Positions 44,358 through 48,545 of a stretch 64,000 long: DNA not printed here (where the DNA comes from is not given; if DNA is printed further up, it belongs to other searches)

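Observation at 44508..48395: Processive GT2 glycan synthase fused in one polypeptide to two glycoside-hydrolase-like modules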

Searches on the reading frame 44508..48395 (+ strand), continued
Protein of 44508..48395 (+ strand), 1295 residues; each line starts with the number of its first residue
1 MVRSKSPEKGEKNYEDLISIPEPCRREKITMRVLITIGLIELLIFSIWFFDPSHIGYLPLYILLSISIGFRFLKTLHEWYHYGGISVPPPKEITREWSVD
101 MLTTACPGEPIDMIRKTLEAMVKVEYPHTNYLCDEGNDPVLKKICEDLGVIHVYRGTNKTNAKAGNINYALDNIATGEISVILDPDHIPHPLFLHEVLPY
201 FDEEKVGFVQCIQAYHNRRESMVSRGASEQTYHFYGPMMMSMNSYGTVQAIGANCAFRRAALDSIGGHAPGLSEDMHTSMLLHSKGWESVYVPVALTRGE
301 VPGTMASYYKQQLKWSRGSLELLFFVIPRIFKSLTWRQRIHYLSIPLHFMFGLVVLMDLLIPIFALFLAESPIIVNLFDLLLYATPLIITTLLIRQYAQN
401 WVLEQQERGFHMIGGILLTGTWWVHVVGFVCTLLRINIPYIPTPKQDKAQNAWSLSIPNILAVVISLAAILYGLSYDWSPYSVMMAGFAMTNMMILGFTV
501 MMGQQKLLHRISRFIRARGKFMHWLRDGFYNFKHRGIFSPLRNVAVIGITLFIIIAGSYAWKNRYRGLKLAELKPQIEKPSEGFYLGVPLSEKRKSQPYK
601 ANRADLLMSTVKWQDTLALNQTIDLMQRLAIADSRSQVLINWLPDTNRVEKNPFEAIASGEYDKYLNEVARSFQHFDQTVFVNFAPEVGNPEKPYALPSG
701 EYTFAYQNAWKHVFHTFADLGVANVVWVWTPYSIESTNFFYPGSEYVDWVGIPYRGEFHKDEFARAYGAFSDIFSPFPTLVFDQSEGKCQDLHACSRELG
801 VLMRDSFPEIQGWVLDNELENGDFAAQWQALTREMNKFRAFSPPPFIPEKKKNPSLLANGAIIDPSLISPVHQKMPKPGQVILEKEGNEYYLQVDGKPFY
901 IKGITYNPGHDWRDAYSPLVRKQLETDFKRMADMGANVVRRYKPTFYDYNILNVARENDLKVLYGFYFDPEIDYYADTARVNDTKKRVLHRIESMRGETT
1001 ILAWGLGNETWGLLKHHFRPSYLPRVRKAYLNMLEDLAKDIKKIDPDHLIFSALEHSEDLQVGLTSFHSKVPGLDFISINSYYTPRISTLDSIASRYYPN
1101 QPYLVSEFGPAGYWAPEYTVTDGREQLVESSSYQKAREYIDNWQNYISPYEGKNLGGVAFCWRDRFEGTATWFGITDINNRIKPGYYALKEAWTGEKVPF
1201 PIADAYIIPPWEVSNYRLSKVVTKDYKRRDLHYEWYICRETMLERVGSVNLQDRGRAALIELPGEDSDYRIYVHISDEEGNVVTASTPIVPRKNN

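Call 31: find_related_loci(query=window:44508-48395:+, collection=genome_contigs, flank=8000)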
Query window:44508-48395:+ (1295 aa) in genome_contigs; peptide patterns used: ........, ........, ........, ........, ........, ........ (x = any residue, [..] = any of these).
177 stretches matched a pattern; 96 encode a relative of the query (tblastn E <= 1e-3); the best 80 are kept; 80 distinct loci.
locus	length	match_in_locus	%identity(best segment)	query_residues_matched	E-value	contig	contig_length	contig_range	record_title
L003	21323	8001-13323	44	19-1289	0e+0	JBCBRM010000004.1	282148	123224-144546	MAG: Bacteroidota bacterium isolate J06636_25 NODE_4_length_282148_cov_10.466081, whole genome shotgun sequence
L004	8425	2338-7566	45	23-1289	0e+0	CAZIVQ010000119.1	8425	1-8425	MAG TPA_asm: uncultured Bacteroidia bacterium isolate binchicken_co8_325 genome assembly, contig: NODE_16494_length_8425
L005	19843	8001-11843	44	17-1289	0e+0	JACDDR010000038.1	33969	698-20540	MAG: Bacteroidetes bacterium isolate MGR_bin339 SD2901_NODE_447_length_33969_cov_1.048076, whole genome shotgun sequence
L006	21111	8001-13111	43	15-1291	0e+0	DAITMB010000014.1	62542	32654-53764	MAG TPA_asm: Bacteroidota bacterium isolate CTOTU7314 NODE_417_length_62542_cov_10.824155, whole genome shotgun sequence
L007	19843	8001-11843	43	2-1289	0e+0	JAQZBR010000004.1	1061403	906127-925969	MAG: Bacteroidota bacterium isolate C_No_T20_C_bin.137 scaffold_16, whole genome shotgun sequence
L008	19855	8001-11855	44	11-1294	0e+0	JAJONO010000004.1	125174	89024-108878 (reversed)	MAG: Bacteroidetes bacterium isolate C_No_T20_B_bin.59 scaffold_77, whole genome shotgun sequence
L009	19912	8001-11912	41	1-1289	0e+0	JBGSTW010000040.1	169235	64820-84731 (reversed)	MAG: Bacteroidia bacterium isolate JTS-AC418 k141_413932, whole genome shotgun sequence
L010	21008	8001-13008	43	20-1290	0e+0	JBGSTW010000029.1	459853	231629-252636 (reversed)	MAG: Bacteroidia bacterium isolate JTS-AC418 k141_3177101, whole genome shotgun sequence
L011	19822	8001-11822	42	15-1289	0e+0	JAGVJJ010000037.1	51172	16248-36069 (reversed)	MAG: Bacteroidia bacterium isolate SW_35 c_000000000887, whole genome shotgun sequence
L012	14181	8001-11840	43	9-1289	0e+0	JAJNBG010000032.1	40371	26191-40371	MAG: Bacteroidetes bacterium isolate C_No_T20_B_bin.102 scaffold_519, whole genome shotgun sequence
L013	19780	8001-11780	43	23-1289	0e+0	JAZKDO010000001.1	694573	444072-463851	MAG: Bacteroidota bacterium isolate DC_HB_01_SPN181219-bin054 DCHB01SPN_B054_0_000000000001, whole genome shotgun sequen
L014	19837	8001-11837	42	17-1289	0e+0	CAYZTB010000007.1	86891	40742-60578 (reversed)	MAG TPA_asm: uncultured Bacteroidia bacterium isolate SRP128246_co1_513 genome assembly, contig: NODE_184_length_86891_c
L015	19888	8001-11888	42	9-1289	0e+0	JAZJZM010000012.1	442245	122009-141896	MAG: Bacteroidota bacterium isolate ADI_H2L1_1_122_18_3-bin023 ADIH2L11_B023_0_000000000012, whole genome shotgun sequen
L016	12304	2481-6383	42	17-1288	0e+0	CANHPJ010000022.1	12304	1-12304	MAG: Bacteroidetes bacterium isolate RE-23may17-205 genome assembly, contig: RE-23may17-C21892, whole genome shotgun seq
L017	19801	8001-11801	42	5-1289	0e+0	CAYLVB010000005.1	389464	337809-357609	MAG TPA_asm: uncultured Flavobacteriaceae bacterium isolate binchicken_co174_12 genome assembly, contig: NODE_9_length_3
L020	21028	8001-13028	41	16-1289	0e+0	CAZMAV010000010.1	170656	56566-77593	MAG TPA_asm: uncultured Bacteroidia bacterium isolate SRP141376_co5_421 genome assembly, contig: NODE_118_length_170656_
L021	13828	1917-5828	41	1-1289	0e+0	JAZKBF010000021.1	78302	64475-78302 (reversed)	MAG: Bacteroidota bacterium isolate ADI_H3L2_1_122_18_3-bin067_1 ADIH3L21_B067_1_000000000020, whole genome shotgun sequ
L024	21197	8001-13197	42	23-1295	0e+0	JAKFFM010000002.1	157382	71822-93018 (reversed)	MAG: Bacteroidota bacterium isolate LC100 contig-124_67, whole genome shotgun sequence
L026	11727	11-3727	41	45-1295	0e+0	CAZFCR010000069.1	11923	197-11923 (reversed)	MAG TPA_asm: uncultured Akkermansia sp. isolate SRP302895_co1_24 genome assembly, contig: NODE_10568_length_11923_cov_3.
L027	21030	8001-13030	40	20-1289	0e+0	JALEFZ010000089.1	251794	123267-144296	MAG: Bacteroidia bacterium isolate CC_bin17 k97_205866, whole genome shotgun sequence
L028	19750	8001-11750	42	30-1289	0e+0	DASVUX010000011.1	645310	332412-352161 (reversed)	MAG TPA_asm: Bacteroidia bacterium isolate SMAG_U3328 k141_490090, whole genome shotgun sequence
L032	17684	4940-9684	46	10-1289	0e+0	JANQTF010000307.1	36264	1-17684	MAG: Bacteroidia bacterium isolate MAG_02 P22051_101_S23_metaspades_564_36264_cov_8, whole genome shotgun sequence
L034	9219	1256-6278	40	43-1289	0e+0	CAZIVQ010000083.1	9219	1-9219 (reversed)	MAG TPA_asm: uncultured Bacteroidia bacterium isolate binchicken_co8_325 genome assembly, contig: NODE_14576_length_9219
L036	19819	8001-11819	43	11-1289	0e+0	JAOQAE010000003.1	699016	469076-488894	MAG: Bacteroidetes bacterium isolate RYN_274 scaffold_297698, whole genome shotgun sequence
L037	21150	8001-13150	45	20-1289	0e+0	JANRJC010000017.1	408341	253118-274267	MAG: Bacteroidia bacterium isolate bins.86 k141_1503912, whole genome shotgun sequence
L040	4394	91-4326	37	15-1289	0e+0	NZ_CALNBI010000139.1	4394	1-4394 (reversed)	MAG: uncultured Chitinophaga sp. isolate SRR1561996_bin.93_CONCOCT_v1.1_MAG ERZ724032.18604, whole genome shotgun sequen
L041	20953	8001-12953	34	15-1289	0e+0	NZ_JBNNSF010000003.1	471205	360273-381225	Chitinophaga sp. NPDC101104 NPDC101104_354_E10.ctg-0003, whole genome shotgun sequence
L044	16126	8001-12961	35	20-1294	0e+0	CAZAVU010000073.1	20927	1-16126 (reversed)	MAG TPA_asm: uncultured Odoribacter sp. isolate binchicken_co158_48 genome assembly, contig: NODE_2253_length_20927_cov_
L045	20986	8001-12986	34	16-1289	0e+0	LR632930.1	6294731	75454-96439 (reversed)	Chitinophaga pinensis isolate 3 genome assembly, chromosome: 1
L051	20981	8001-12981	32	19-1292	0e+0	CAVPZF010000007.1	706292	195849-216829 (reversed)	MAG: Lewinellaceae bacterium isolate MFD03250.bin.1.95 genome assembly, contig: contig_9080, whole genome shotgun sequen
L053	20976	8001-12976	32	23-1289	0e+0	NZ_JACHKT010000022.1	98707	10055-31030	Arcicella rosea strain S00070 Ga0436293_22, whole genome shotgun sequence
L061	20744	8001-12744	33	20-1289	0e+0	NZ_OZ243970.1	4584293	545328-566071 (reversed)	MAG: Neolewinella sp. isolate 08e72015-ada2-4834-9480-50ae4ee189e4 chromosome 1, complete sequence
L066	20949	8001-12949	48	20-1289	0e+0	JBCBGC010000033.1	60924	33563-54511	MAG: Bacteroidota bacterium isolate J06614_4 NODE_33_length_60924_cov_9.587934, whole genome shotgun sequence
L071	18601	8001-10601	42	15-829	0e+0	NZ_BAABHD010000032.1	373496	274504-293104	Nibrella saemangeumensis strain JCM 17927 sequence32, whole genome shotgun sequence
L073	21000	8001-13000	33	19-1289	0e+0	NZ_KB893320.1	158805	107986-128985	Segetibacter koreensis DSM 18137 B154DRAFT_scaffold_14.15, whole genome shotgun sequence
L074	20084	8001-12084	37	23-1289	0e+0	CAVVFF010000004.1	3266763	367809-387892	MAG: Lewinellaceae bacterium isolate MFD01721.bin.1.38 genome assembly, contig: contig_27814, whole genome shotgun seque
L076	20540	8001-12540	41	13-1295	0e+0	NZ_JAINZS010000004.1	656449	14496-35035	Robertkochia aurantiaca strain 3YJGBD-33 Contig4, whole genome shotgun sequence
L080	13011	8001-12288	42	20-1289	2e-178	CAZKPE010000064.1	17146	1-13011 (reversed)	MAG TPA_asm: uncultured Lewinella sp. isolate SRP063590_co1_111 genome assembly, contig: NODE_3332_length_17146_cov_15.0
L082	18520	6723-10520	42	17-1289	0e+0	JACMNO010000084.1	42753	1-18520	MAG: Bacteroidia bacterium isolate LF-bin-173 FL-bin-173-contig-k141_1978071, whole genome shotgun sequence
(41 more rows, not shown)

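Call 39: search_protein_families(library=pfam, proteins=[L005:11864-14287:+, L009:11969-13408:+, L044:13012-14769:-, L051:2614-5586:+, L051:340-2178:-, L051:6801-7634:-], max_evalue=0.01)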
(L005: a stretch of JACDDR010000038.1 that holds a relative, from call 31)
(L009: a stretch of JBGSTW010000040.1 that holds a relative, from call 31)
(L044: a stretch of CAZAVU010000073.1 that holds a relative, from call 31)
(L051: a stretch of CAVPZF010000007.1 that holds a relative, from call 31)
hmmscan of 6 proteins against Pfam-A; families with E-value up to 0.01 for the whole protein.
L005:11864-14287:+ (808 aa): 5 families
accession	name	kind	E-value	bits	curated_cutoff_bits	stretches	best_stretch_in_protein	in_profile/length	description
PF00884.28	Sulfatase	-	3.8e-43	148.4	25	1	427-712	1-301/301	Sulfatase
PF01663.27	Phosphodiest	-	7.5e-09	36.1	23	1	533-659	119-222/342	Type I phosphodiesterase / nucleotide pyrophosphatase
PF16347.10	SGSH_C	-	3.9e-08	34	29.3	1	672-787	11-142/154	N-sulphoglucosamine sulphohydrolase, C-terminal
PF02995.22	DUF229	-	1.6e-05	24.2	25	1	616-689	301-372/496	Protein of unknown function (DUF229)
PF01676.23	Metalloenzyme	-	0.00053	20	24.3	1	618-713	166-251/252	Metalloenzyme superfamily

L009:11969-13408:+ (480 aa): 1 family
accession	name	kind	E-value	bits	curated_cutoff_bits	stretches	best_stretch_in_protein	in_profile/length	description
PF03062.24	MBOAT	-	4.8e-24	85.7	27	1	152-359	80-305/337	MBOAT, membrane-bound O-acyltransferase family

L044:13012-14769:- (586 aa): 0 families

L051:2614-5586:+ (991 aa): 3 families
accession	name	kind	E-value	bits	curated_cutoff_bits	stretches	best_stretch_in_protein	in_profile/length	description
PF00202.27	Aminotran_3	-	3.2e-67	227.4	30.5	1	603-984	10-403/403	Aminotransferase class-III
PF01636.29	APH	-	4.4e-28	99.1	23.2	1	40-252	4-220/239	Phosphotransferase enzyme family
PF01551.29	Peptidase_M23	-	4.5e-12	46.4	28.7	1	435-533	2-87/96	Peptidase family M23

L051:340-2178:- (613 aa): 4 families
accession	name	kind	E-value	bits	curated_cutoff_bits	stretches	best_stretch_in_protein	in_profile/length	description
PF07568.18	HisKA_2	-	1e-25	90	22.3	1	402-475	1-74/76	Histidine kinase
PF02518.31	HATPase_c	-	2e-08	35.1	26.4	1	500-591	4-106/111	Histidine kinase-, DNA gyrase B-, and HSP90-like ATPase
PF07536.20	HWE_HK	-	1.4e-06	29.4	22.8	1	402-467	1-63/83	HWE histidine kinase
PF13581.12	HATPase_c_2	-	0.00041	20.8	27.4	1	502-583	32-120/127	Histidine kinase-like ATPase domain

L051:6801-7634:- (278 aa): 1 family
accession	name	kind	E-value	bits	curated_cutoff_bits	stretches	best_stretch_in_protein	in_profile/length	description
PF01036.24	Bac_rhodopsin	-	3.3e-45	154.7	24.6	1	20-252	2-222/224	Bacteriorhodopsin-like protein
